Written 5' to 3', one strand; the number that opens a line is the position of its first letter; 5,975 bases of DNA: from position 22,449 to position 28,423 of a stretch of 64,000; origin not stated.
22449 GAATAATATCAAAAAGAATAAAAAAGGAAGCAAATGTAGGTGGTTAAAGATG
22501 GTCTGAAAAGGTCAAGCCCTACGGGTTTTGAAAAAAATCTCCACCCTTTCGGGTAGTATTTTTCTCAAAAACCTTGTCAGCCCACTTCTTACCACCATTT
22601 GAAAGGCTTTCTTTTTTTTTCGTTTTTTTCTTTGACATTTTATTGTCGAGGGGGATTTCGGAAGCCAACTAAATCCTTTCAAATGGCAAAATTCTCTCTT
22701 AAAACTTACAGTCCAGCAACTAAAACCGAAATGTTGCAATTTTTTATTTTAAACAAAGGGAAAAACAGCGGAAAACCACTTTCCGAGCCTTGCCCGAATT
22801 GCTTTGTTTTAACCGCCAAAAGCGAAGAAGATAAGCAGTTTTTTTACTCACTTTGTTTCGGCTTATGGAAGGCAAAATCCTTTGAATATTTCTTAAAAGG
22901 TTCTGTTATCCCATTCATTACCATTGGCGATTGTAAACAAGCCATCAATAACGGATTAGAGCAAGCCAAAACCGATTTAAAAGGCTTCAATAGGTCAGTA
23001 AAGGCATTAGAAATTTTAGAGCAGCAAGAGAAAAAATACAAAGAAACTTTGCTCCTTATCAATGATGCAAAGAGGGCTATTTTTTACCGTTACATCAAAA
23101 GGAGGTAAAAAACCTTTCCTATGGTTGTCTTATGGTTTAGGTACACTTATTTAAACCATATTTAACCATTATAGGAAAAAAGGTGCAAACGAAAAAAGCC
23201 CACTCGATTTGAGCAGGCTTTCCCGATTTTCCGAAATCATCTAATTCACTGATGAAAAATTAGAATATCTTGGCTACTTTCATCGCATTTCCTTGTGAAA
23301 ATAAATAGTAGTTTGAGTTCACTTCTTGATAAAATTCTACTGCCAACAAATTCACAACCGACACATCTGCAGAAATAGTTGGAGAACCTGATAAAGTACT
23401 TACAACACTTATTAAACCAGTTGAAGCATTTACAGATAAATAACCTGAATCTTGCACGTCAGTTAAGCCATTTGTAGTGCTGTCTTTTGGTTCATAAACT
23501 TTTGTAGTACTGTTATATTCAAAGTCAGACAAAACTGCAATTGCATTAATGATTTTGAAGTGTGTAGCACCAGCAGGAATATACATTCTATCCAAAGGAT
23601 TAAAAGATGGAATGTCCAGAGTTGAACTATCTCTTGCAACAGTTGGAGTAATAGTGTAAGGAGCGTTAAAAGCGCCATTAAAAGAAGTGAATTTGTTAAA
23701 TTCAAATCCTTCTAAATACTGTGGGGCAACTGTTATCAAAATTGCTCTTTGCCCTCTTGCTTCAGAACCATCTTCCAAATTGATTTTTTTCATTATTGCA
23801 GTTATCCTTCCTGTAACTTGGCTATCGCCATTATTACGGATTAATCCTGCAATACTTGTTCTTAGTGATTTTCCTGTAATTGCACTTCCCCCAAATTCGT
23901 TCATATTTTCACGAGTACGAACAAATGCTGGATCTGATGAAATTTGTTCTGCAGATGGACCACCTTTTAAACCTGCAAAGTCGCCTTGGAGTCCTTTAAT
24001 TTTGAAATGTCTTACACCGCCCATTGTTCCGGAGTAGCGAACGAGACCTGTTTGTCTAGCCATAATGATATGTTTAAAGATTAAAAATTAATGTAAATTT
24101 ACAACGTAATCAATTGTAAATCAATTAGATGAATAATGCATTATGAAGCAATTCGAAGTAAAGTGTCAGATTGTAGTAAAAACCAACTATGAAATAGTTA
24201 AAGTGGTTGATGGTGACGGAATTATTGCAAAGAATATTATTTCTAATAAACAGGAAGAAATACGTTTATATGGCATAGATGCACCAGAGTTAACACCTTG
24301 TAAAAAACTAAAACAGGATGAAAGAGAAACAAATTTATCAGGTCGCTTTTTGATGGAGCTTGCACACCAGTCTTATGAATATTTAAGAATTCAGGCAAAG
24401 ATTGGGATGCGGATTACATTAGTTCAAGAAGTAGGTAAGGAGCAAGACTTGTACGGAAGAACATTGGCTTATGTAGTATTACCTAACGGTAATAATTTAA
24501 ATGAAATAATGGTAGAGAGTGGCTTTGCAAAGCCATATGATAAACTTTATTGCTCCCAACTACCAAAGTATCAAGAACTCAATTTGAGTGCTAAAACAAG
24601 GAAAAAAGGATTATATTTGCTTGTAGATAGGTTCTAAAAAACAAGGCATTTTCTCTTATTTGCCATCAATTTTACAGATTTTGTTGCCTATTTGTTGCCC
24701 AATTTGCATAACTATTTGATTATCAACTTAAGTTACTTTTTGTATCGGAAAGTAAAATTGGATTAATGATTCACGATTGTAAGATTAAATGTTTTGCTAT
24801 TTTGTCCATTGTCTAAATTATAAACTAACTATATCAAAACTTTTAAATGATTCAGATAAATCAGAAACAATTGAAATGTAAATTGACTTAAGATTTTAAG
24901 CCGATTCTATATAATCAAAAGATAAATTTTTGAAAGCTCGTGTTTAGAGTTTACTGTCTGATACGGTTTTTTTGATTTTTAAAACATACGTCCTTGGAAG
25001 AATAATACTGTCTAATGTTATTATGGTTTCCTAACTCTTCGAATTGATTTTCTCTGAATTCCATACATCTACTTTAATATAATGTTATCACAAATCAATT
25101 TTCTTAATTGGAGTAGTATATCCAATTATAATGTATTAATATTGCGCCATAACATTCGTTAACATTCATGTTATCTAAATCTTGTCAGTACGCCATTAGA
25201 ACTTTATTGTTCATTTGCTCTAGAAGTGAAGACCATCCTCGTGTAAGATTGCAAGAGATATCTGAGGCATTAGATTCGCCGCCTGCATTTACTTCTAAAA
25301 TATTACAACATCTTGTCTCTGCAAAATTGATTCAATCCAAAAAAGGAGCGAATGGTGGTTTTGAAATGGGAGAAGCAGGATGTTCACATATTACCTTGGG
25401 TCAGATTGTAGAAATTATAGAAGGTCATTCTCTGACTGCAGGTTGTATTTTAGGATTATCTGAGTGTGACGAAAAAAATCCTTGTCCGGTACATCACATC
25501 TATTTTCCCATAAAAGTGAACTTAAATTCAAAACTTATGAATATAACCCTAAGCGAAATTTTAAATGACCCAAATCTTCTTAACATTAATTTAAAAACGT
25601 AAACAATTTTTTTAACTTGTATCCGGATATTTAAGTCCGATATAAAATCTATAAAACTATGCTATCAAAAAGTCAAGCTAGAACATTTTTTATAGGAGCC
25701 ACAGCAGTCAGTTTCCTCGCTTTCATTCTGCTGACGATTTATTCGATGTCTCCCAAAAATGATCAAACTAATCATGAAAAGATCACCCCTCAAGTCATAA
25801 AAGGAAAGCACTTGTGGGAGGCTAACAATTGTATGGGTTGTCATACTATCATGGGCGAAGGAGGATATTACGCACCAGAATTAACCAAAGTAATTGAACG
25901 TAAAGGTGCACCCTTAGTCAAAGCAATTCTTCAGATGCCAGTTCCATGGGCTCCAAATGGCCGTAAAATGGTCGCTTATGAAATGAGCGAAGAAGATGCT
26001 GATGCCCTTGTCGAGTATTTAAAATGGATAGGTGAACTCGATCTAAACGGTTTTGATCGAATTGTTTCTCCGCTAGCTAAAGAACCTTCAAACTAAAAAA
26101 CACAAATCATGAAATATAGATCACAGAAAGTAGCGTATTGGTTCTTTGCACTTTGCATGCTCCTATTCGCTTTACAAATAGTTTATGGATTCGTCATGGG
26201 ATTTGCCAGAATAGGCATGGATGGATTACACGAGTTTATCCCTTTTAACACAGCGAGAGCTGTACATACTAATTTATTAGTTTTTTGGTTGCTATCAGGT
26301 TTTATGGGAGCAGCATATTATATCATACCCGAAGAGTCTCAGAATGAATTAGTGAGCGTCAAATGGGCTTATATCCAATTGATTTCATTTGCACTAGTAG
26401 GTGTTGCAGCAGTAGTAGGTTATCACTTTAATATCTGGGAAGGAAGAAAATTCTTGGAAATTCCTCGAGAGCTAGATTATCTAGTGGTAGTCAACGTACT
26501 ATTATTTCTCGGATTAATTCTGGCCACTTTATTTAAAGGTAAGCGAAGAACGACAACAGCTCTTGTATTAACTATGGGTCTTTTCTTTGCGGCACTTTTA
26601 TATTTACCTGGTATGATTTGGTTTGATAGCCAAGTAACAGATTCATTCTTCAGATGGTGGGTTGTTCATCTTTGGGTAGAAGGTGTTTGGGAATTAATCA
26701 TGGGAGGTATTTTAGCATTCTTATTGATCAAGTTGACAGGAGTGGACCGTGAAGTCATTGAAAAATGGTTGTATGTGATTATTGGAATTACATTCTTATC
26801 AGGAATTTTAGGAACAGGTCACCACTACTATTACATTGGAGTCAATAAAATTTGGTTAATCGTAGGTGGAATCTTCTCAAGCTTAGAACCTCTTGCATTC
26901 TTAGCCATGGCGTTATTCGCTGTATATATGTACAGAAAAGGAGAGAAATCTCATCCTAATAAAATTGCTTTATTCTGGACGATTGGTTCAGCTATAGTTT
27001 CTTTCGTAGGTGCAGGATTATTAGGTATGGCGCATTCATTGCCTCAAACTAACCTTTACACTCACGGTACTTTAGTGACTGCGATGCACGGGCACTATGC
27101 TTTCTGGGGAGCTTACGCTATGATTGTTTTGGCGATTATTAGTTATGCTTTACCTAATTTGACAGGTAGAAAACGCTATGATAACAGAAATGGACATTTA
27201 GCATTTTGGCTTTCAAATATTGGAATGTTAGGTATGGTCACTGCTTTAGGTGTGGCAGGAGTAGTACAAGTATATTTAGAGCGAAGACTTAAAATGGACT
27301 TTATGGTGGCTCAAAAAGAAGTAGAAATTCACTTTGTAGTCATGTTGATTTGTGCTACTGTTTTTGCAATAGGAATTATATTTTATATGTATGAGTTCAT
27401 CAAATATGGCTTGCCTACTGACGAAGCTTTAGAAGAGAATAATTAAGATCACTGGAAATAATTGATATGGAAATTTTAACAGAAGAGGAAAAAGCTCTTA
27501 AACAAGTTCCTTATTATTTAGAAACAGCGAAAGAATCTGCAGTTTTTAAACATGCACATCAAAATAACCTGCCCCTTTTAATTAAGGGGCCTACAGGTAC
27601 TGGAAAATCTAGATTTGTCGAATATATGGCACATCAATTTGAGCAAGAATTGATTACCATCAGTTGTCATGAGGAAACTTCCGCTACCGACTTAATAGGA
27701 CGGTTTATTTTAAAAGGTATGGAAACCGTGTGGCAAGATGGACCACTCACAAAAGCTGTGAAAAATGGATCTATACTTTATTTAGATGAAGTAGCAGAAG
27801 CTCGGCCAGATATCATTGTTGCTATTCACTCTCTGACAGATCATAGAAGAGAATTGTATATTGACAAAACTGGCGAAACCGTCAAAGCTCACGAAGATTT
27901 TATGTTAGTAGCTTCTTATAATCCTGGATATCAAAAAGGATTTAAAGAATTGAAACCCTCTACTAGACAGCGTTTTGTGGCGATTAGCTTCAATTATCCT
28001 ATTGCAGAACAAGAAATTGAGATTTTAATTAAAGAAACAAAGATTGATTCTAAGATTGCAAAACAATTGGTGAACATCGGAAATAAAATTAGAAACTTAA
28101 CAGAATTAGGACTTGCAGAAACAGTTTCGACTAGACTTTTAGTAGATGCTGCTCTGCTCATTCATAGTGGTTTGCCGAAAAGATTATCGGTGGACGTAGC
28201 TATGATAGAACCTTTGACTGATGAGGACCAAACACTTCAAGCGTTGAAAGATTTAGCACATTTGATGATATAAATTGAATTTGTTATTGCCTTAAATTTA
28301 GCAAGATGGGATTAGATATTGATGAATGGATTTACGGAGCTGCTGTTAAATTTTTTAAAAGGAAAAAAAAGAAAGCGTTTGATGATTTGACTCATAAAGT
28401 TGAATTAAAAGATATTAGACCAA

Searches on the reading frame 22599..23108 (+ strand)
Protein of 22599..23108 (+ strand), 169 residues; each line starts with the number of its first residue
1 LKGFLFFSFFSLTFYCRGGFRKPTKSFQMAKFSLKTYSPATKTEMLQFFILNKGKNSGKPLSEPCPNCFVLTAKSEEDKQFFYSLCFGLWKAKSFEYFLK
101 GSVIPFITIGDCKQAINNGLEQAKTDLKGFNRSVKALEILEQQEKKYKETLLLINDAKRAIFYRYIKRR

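Call 11: search_protein_families(library=pfam, proteins=[window:22599-23108:+], max_evalue=0.001)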
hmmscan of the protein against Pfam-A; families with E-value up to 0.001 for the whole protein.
window:22599-23108:+ (169 aa): 1 family
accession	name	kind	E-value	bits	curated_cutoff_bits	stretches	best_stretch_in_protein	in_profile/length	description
PF22105.2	DUF6943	-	2.5e-50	170.4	27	1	34-164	1-131/131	Family of unknown function (DUF6943)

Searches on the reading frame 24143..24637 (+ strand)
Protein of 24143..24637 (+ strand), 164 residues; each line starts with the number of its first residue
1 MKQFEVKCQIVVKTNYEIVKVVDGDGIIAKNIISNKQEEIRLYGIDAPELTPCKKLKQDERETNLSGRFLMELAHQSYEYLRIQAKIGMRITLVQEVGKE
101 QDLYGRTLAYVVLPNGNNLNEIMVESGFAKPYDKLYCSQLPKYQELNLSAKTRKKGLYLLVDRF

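Call 11: search_protein_families(library=pfam, proteins=[window:24143-24637:+], max_evalue=0.001)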
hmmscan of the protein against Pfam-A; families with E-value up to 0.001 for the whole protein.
window:24143-24637:+ (164 aa): 1 family
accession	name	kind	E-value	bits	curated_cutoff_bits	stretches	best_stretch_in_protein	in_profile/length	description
PF00565.23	SNase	-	2.4e-13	50.9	21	1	40-157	2-104/107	Staphylococcal nuclease homologue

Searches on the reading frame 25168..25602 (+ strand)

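Call 11: search_protein_families(library=pfam, proteins=[window:25168-25602:+], max_evalue=0.001)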
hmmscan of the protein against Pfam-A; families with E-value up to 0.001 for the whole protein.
window:25168-25602:+ (144 aa): 1 family
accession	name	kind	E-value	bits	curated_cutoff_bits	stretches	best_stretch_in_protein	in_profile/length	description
PF02082.26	Rrf2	-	2e-22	80.2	30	1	2-134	1-132/132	Iron-dependent Transcriptional regulator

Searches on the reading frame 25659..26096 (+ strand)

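Call 11: search_protein_families(library=pfam, proteins=[window:25659-26096:+], max_evalue=0.001)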
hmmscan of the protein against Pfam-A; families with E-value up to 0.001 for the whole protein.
window:25659-26096:+ (145 aa): 3 families
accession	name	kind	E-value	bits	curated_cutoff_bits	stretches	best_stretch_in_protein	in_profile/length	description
PF00034.26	Cytochrom_C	-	1.2e-10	43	21.3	1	48-123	3-88/90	Cytochrome c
PF13442.11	Cytochrome_CBB3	-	1.5e-06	28.9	27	1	47-121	4-68/68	Cytochrome C oxidase, cbb3-type, subunit III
PF22085.1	NorB_cytochrome_c-like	-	0.00075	20.3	29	1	45-76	17-48/181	Nitric oxide reductase subunit B, cytochrome c-like domain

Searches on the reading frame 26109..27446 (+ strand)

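Call 11: search_protein_families(library=pfam, proteins=[window:26109-27446:+], max_evalue=0.001)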
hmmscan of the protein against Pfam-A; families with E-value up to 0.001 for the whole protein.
window:26109-27446:+ (445 aa): 1 family
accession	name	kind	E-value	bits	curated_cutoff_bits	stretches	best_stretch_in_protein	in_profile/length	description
PF00115.25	COX1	-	2.1e-62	211.8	34.8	1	7-417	1-435/436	Cytochrome C and Quinol oxidase polypeptide I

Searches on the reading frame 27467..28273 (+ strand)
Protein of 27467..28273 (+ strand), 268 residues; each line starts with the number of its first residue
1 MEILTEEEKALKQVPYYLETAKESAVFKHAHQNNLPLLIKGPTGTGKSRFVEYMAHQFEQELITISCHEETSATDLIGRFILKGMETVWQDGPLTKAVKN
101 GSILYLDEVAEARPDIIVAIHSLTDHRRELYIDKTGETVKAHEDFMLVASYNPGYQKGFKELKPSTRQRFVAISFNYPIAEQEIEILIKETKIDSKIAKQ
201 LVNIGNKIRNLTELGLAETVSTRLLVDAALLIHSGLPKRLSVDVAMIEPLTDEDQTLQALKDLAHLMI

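Call 11: search_protein_families(library=pfam, proteins=[window:27467-28273:+], max_evalue=0.001)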
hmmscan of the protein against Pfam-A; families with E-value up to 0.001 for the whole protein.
window:27467-28273:+ (268 aa): 12 families
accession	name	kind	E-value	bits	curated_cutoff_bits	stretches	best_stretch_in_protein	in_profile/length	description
PF07728.20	AAA_5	-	2.9e-34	118.5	22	1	36-170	1-139/139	AAA domain (dynein-related subfamily)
PF08406.16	CbbQ_C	-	8.8e-29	100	20.6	1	183-265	1-83/85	CbbQ/NirQ/NorQ C-terminal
PF07726.17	AAA_3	-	3.7e-07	30.5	27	1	37-171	2-130/131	ATPase family associated with various cellular activities (AAA)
PF00158.32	Sigma54_activat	-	1.9e-05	24.9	20.2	1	26-153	14-143/168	Sigma-54 interaction domain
PF13401.12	AAA_22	-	4.2e-05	24.3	27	1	34-79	5-53/130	AAA domain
PF12775.13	AAA_7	-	4.8e-05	23.4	25.8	1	18-76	17-78/181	P-loop containing dynein motor region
PF13173.12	AAA_14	-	5e-05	23.8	27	1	34-132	2-93/129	AAA domain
PF00004.35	AAA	-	0.0001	23.2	21.2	1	37-110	1-67/131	ATPase family associated with various cellular activities (AAA)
PF01078.27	Mg_chelatase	-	0.00019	21.3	20.3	0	67-155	81-160/207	Magnesium chelatase, subunit ChlI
PF07724.20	AAA_2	-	0.00041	20.9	27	1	37-142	6-115/166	AAA domain (Cdc48 subfamily)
PF12774.13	AAA_6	-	0.00069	19.2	25.2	0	29-177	27-166/327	Hydrolytic ATP binding site of dynein motor region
PF14532.12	Sigma54_activ_2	-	0.00083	20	25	0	28-112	15-81/138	Sigma-54 interaction domain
